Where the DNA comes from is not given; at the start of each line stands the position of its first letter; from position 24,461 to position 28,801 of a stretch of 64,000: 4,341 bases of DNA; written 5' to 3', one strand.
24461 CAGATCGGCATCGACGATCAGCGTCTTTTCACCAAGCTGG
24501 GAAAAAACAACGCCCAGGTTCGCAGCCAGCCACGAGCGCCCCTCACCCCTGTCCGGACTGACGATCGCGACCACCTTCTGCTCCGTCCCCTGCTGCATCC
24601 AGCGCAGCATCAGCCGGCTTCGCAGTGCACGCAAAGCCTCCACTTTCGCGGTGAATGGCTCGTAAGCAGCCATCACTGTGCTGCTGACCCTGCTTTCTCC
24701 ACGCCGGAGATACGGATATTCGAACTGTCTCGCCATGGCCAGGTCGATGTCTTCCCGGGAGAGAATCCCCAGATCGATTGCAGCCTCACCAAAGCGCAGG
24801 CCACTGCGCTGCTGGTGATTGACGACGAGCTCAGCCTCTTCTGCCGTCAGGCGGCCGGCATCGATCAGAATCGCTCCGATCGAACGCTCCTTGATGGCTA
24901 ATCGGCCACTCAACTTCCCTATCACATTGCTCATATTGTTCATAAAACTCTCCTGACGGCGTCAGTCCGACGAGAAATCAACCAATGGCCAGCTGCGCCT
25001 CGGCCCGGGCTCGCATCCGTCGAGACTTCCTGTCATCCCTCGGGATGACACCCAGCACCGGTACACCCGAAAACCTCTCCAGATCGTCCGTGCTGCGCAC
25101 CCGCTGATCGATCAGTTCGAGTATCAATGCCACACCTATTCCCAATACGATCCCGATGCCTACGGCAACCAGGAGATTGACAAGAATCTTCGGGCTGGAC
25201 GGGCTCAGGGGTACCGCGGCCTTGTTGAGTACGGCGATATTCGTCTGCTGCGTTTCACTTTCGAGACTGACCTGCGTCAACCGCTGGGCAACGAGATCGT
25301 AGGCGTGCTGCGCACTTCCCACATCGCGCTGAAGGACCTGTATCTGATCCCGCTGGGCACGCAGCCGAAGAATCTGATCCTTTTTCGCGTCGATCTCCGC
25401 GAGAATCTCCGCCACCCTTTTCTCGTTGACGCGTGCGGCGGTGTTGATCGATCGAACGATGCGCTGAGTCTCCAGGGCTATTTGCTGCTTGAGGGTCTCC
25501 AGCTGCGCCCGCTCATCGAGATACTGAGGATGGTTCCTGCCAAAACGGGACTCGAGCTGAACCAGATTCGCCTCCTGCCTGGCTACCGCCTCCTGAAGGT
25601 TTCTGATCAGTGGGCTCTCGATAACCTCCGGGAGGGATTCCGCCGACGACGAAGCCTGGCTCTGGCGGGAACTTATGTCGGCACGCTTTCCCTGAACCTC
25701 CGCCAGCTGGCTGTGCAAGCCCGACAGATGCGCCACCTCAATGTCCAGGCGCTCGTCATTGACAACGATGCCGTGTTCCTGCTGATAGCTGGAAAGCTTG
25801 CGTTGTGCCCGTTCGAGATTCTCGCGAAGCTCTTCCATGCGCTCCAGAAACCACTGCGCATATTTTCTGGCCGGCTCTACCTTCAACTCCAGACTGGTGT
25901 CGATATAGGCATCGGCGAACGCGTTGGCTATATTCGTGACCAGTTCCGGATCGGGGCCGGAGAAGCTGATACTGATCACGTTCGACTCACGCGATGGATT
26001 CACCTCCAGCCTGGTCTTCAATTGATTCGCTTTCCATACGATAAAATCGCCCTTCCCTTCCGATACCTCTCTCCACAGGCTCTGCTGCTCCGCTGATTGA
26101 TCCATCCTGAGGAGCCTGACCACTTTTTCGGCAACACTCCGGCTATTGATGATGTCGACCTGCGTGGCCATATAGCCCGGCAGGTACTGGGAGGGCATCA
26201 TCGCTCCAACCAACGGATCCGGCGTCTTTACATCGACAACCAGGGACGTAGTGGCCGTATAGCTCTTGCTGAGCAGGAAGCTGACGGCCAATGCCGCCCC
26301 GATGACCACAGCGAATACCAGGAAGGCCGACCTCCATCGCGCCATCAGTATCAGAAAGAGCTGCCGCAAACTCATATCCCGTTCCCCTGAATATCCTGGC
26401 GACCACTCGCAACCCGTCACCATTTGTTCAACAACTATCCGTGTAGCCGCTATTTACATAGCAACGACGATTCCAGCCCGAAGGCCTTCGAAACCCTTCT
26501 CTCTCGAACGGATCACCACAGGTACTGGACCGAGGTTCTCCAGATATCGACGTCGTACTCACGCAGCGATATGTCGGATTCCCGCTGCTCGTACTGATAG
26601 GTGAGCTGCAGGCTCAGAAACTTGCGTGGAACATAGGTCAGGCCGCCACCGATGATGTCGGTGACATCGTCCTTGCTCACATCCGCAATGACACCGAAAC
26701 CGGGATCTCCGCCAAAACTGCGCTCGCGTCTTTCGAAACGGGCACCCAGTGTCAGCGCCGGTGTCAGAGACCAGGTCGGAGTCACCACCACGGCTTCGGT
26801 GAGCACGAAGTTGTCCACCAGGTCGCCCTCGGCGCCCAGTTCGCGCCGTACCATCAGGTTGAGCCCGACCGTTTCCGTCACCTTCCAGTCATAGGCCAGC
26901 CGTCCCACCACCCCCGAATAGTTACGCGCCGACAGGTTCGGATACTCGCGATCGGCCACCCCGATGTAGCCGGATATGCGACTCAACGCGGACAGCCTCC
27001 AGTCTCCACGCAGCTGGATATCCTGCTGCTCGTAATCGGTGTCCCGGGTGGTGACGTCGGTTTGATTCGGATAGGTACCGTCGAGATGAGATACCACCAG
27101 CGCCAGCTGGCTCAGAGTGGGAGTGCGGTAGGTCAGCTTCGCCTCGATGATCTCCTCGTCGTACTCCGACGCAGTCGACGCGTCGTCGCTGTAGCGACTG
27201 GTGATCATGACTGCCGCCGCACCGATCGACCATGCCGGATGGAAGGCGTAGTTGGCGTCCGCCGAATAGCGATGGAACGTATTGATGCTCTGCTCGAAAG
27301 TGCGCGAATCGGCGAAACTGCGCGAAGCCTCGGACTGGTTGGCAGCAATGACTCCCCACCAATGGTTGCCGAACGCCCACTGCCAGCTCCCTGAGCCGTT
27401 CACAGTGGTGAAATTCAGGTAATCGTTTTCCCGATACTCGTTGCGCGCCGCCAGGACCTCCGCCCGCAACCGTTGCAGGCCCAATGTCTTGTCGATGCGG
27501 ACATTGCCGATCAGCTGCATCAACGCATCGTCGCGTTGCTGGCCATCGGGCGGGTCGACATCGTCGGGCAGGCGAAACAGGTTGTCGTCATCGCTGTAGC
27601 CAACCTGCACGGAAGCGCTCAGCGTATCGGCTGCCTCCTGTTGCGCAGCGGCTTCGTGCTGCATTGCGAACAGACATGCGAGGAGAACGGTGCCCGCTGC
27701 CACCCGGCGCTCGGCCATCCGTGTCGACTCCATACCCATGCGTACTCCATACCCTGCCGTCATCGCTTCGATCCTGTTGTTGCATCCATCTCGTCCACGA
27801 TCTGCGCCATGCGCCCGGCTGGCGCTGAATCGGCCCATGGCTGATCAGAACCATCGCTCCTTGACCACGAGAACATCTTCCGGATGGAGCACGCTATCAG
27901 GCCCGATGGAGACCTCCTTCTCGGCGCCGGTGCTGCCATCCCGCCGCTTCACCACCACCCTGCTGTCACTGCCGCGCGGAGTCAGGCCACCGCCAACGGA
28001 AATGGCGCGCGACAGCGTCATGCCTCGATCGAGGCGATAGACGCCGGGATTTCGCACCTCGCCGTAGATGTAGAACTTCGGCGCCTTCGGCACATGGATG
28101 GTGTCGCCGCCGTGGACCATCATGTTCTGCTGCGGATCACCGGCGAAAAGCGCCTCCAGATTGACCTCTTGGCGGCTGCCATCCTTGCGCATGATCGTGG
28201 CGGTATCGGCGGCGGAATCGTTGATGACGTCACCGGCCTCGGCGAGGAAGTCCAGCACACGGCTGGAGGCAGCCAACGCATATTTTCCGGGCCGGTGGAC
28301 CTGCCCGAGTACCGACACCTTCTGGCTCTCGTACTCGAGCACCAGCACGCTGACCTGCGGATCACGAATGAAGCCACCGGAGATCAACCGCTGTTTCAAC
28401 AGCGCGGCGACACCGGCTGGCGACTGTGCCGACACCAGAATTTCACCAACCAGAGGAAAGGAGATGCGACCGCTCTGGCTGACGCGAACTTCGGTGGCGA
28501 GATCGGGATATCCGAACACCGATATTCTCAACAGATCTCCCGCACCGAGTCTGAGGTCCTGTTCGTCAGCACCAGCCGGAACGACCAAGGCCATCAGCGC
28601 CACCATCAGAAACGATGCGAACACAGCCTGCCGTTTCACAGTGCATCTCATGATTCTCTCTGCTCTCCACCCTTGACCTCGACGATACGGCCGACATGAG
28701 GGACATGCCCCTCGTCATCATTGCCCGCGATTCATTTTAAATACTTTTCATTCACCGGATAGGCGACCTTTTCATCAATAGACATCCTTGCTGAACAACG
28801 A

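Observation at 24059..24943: EPS kinase-like ATPase with Lys-to-Arg P-loop, no tyrosine tail and a tandem MshEN-like (c-di-GMP-receptor-type) N-terminus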

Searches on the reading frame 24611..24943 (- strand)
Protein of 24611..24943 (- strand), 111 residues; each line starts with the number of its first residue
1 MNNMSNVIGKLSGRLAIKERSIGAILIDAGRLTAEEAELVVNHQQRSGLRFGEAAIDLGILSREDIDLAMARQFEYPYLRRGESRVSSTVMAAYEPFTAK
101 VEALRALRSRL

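Call 11: search_solved_structures(query=window:24611-24943:-, max_evalue=10, show_alignments=3)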
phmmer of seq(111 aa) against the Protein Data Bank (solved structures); distinct sequences matched with E-value up to 10: 4.
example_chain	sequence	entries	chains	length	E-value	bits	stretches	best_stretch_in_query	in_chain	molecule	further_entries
6f8l_G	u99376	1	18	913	3.1e-11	46.7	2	15-90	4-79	Type IV pilus assembly protein PilF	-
9g1w_A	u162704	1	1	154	1.9e-05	28.1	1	15-92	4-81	Type IV pilus assembly ATPase PilB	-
5htl_A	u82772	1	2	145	0.00018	25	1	20-88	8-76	MSHA biogenesis protein MshE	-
6ejf_G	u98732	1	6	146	0.00043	23.8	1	20-81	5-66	Type IV pilus assembly protein PilF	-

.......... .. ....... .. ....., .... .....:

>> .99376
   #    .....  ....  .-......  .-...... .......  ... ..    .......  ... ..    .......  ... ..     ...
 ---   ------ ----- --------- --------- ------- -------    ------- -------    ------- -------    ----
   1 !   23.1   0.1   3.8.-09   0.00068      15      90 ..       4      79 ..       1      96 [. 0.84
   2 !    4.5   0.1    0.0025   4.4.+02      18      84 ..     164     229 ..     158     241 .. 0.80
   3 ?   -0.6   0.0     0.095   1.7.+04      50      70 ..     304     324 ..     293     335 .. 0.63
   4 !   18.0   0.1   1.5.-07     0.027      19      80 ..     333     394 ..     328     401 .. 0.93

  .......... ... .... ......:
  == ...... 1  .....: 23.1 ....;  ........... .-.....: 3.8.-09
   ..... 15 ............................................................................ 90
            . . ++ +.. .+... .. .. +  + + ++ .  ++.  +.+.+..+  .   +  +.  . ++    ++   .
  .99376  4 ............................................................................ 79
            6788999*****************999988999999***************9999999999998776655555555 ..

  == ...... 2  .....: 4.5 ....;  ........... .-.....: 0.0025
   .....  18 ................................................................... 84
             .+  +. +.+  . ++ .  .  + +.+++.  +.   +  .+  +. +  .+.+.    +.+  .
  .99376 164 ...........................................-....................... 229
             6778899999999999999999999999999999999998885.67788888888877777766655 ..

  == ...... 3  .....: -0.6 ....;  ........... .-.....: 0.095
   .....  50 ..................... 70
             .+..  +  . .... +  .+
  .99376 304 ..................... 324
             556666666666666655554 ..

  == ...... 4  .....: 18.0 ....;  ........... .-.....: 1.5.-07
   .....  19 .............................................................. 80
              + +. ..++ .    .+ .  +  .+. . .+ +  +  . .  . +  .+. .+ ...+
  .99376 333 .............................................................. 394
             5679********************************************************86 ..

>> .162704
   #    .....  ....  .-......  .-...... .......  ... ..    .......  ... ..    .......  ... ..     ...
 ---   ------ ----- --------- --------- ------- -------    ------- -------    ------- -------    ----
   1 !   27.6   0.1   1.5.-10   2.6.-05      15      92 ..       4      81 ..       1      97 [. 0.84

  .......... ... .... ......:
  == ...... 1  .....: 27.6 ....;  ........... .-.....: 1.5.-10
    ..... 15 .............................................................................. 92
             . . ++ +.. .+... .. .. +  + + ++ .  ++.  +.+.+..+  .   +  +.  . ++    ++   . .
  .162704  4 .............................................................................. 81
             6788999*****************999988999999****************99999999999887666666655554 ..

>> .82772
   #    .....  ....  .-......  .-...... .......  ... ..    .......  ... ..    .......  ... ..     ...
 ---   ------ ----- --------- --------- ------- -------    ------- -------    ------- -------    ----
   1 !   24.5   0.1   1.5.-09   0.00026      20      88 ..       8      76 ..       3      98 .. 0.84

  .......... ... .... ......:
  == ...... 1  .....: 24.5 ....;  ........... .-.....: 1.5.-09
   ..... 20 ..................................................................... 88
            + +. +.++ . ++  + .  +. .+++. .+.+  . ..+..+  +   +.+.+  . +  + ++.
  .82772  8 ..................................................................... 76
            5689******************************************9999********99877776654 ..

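Call 73: search_solved_structures(query=A3, max_evalue=0.01, show_alignments=0)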
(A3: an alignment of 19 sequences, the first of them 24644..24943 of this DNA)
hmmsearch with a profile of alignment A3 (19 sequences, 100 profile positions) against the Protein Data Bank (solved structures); distinct sequences matched with E-value up to 0.01: 7.
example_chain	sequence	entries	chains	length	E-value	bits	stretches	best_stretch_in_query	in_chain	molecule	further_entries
6f8l_G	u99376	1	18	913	2.2e-20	75.7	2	19-80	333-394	Type IV pilus assembly protein PilF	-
6ejf_G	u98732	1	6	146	2.4e-08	37.1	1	20-80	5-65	Type IV pilus assembly protein PilF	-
5htl_A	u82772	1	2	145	2.9e-08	36.8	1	20-87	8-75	MSHA biogenesis protein MshE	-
9g1w_A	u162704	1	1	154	1.4e-05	28.3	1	18-80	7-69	Type IV pilus assembly ATPase PilB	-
5zfr_A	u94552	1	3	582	0.00035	23.7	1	9-90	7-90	Type IV pilus biogenesis ATPase PilB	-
6olj_C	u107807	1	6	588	0.00039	23.6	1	18-91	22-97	Type IV pilus biogenesis ATPase PilB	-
5tsg_B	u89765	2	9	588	0.0004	23.6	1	18-91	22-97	Type IV pilus biogenesis ATPase PilB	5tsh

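Call 74: predict_structure(alignment_id=A3)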
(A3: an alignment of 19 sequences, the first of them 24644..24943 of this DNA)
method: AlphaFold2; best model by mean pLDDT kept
length: 100 residues; sequences in the alignment: 19
mean_pLDDT: 71.8   pTM: 0.51
mean pLDDT of the five models: 71.8, 68.3, 66.1, 65.1, 64.8
residues with pLDDT >= 90: 36; 70-90: 18; 50-70: 24; < 50: 22
segments of 3 or more residues with pLDDT < 50: 1-7, 9-16
pLDDT, mean of each block of 10 residues (from residue 1): 42 52 87 93 93 93 89 63 53 52
secondary structure, 60 per line:
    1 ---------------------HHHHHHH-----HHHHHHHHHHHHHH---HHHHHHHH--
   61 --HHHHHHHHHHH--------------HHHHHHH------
elements in order: H22-28 H34-47 H51-58 H63-73 H88-94

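Call 77: fold_search(model_id=the predicted structure, library=pdb)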
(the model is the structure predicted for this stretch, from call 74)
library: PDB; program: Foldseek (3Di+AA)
matches with E <= 10: 138; with E <= 0.001: 0
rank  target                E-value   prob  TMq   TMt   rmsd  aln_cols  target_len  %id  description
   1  5htl_B                2.1e-02  1.00  0.54  0.39   6.8        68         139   26  Structure of MshE with cdg (released 2016-10-05)
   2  8pfa_A                1.1e-01  1.00  0.49  0.36   1.2        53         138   24  X-ray structure of the Thermus thermophilus K167R mutant of the PilF-GSPIIB domain in the c-di-GMP bound state (released 2024-06-26)
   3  9g1w_MODEL_1_A        1.1e-01  0.98  0.50  0.33   8.7        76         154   29  NMR solution structure of the Thermus thermophilus PilF-GSPIIA domain (released 2025-05-21)
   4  9gl5_A                1.8e-01  1.00  0.49  0.36   1.1        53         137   23  X-ray structure of the Thermus thermophilus Q190E mutant of the PilF-GSPIIB domain in the c-di-GMP bound state (released 2025-06-25)
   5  8pe0_A                1.8e-01  1.00  0.52  0.37   2.0        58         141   24  X-ray structure of the Thermus thermophilus K167L mutant of the PilF-GSPIIB domain in the c-di-GMP bound state (released 2024-06-26)
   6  9glg_A                2.2e-01  1.00  0.51  0.37   1.2        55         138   22  X-ray structure of the Thermus thermophilus Q218E mutant of the PilF-GSPIIB domain in the c-di-GMP bound state (released 2025-06-25)
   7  8pdk_A                2.2e-01  1.00  0.51  0.37   1.4        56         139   25  X-ray structure of the Thermus thermophilus PilF-GSPIIB domain in the c-di-GMP bound state (released 2024-06-26)
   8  5htl_A                2.3e-01  1.00  0.51  0.37   1.1        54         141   30  Structure of MshE with cdg (released 2016-10-05)
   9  6ejf_G                2.3e-01  0.99  0.50  0.35   3.5        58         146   33  Thermus thermophilus PilF ATPase (apoprotein form) (released 2018-08-01)
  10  8pkz_MODEL_1_A        2.8e-01  1.00  0.50  0.35   1.4        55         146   25  NMR solution structure of PilF-GSPIIB in the c-di-GMP bound state (released 2024-07-10)
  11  8pfa_B                3.0e-01  1.00  0.48  0.36   1.3        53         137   24  X-ray structure of the Thermus thermophilus K167R mutant of the PilF-GSPIIB domain in the c-di-GMP bound state (released 2024-06-26)
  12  8pdk_B                4.3e-01  0.99  0.48  0.36   1.3        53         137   24  X-ray structure of the Thermus thermophilus PilF-GSPIIB domain in the c-di-GMP bound state (released 2024-06-26)
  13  9glg_B                5.2e-01  0.99  0.48  0.36   1.4        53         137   23  X-ray structure of the Thermus thermophilus Q218E mutant of the PilF-GSPIIB domain in the c-di-GMP bound state (released 2025-06-25)
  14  7lkn_A                1.0e+00  0.69  0.48  0.33   8.5        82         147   10  The PilB(N-terminal_P70S mutant)-PilZ complex (SeMet) (released 2021-08-11)
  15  7lkm_B                1.2e+00  0.93  0.48  0.33   1.8        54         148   13  The PilB(N-terminal_P70S mutant)-PilZ complex of the Type IV pilus from Xanthomonas citri (released 2021-08-11)
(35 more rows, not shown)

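Call 87: search_protein_families(library=ncbifam, alignment_id=A3, max_evalue=0.001)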
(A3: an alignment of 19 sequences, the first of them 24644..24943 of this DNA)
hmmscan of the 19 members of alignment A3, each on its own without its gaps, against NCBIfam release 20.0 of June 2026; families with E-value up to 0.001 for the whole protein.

A. member 1, window:24644-24943:- (100 aa): 2 families
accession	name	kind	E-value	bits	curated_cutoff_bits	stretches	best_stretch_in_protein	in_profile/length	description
TIGR03029.1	EpsG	equivalog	1.5e-24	86.6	313.8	1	20-98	3-81/274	chain length determinant protein tyrosine kinase EpsG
NF053729.1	c-di-GMP_motif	domain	1.5e-09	37.5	38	1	22-73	2-53/53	cyclic di-GMP-binding domain-containing protein, MshE-related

B. families by the number of members that match (of 19 scanned): 5 families
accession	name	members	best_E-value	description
TIGR03029.1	EpsG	19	6.1e-33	chain length determinant protein tyrosine kinase EpsG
NF053729.1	c-di-GMP_motif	19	7.3e-13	cyclic di-GMP-binding domain-containing protein, MshE-related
NF008411.1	PRK11234.1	14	6.3e-07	cyclic di-3',5'-guanylate-activated glycosyltransferase NfrB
NF012033.0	PRK15489.1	8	0.00028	glycosyl transferase family protein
TIGR02538.1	type_IV_pilB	1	0.00054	type IV-A pilus assembly ATPase PilB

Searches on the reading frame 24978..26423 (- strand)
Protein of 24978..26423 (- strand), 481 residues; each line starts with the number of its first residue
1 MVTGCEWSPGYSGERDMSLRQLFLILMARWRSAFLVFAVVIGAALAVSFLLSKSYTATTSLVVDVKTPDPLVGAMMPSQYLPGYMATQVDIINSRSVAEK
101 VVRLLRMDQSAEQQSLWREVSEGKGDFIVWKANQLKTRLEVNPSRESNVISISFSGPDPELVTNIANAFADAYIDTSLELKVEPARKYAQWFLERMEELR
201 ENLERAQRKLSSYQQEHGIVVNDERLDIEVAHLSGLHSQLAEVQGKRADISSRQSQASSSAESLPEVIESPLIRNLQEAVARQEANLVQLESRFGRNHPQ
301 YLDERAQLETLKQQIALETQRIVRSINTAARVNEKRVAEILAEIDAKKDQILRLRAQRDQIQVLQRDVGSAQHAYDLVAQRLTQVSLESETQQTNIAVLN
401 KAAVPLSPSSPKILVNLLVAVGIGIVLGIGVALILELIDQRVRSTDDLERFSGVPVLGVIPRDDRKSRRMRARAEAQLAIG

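Call 24: search_protein_families(library=ncbifam, proteins=[window:24978-26423:-], max_evalue=0.00001)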
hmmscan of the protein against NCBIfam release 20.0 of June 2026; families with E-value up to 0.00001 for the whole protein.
window:24978-26423:- (481 aa): 6 families
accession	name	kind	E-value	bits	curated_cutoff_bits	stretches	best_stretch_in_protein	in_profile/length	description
TIGR03017.1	EpsF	equivalog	3.7e-164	546.7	422.75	1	17-460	1-443/444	chain length determinant protein EpsF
TIGR01005.1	eps_transp_fam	subfamily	1.6e-44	152.3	411.7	2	132-470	139-487/754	exopolysaccharide transport protein family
TIGR03007.1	pepcterm_ChnLen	equivalog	7.1e-41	140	278.85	1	25-475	9-476/498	XrtA system polysaccharide chain length determinant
TIGR01006.1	polys_exp_MPA1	subfamily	1.9e-20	73.3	296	1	388-463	149-224/226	CspC family polysaccharide chain length determinant protein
NF008568.0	PRK11519.1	equivalog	3.7e-15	55.2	1068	1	132-253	211-333/720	tyrosine-protein kinase Wzc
NF007350.0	PRK09841.1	equivalog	1.6e-12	46.4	1248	1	133-252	212-332/726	tyrosine-protein kinase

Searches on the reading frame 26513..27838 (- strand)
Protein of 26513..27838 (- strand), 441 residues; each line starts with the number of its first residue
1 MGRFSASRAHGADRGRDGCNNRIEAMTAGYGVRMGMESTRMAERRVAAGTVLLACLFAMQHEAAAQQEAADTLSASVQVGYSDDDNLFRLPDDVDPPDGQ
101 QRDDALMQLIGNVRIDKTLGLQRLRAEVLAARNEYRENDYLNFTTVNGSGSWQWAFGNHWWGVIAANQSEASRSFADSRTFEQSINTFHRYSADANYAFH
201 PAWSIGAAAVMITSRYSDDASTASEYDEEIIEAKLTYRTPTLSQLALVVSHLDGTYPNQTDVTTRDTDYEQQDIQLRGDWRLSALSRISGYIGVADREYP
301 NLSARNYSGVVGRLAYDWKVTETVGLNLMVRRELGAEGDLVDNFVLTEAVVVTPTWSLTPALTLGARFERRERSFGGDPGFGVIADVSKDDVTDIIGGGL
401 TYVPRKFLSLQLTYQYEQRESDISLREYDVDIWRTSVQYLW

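Call 24: search_protein_families(library=ncbifam, proteins=[window:26513-27838:-], max_evalue=0.00001)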
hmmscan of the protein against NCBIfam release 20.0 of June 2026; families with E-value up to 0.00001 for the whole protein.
window:26513-27838:- (441 aa): 1 family
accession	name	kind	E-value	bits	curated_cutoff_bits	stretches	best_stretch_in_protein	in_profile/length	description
TIGR03014.2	EpsL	equivalog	4.3e-91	305.8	275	1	62-439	7-383/385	XrtB/PEP-CTERM-associated polysaccharide biosynthesis outer membrane protein EpsL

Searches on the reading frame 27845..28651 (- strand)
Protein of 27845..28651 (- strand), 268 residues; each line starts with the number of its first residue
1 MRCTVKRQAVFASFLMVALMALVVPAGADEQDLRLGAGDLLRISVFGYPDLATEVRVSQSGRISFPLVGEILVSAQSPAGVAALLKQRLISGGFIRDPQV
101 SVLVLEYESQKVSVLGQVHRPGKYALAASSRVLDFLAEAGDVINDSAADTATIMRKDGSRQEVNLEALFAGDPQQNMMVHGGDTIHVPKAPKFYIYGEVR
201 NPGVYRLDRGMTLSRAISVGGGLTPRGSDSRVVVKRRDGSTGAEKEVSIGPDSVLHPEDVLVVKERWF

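Call 24: search_protein_families(library=ncbifam, proteins=[window:27845-28651:-], max_evalue=0.00001)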
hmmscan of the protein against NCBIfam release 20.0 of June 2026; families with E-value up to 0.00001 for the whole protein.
window:27845-28651:- (268 aa): 4 families
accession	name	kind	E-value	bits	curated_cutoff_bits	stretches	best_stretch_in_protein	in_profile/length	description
TIGR03028.1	EpsE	equivalog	1.9e-72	243.4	262.65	1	32-268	1-239/239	polysaccharide export protein EpsE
TIGR03027.2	pepcterm_export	equivalog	4.3e-31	107.9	180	1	33-189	3-166/169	XrtA/PEP-CTERM system exopolysaccharide export protein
NF011658.0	PRK15078.1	subfamily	3.8e-28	98.3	333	1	32-237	84-303/380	polysaccharide export protein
NF041843.1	EpsY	equivalog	1.5e-27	96.2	320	1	29-160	49-178/211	exopolysaccharide export protein EpsY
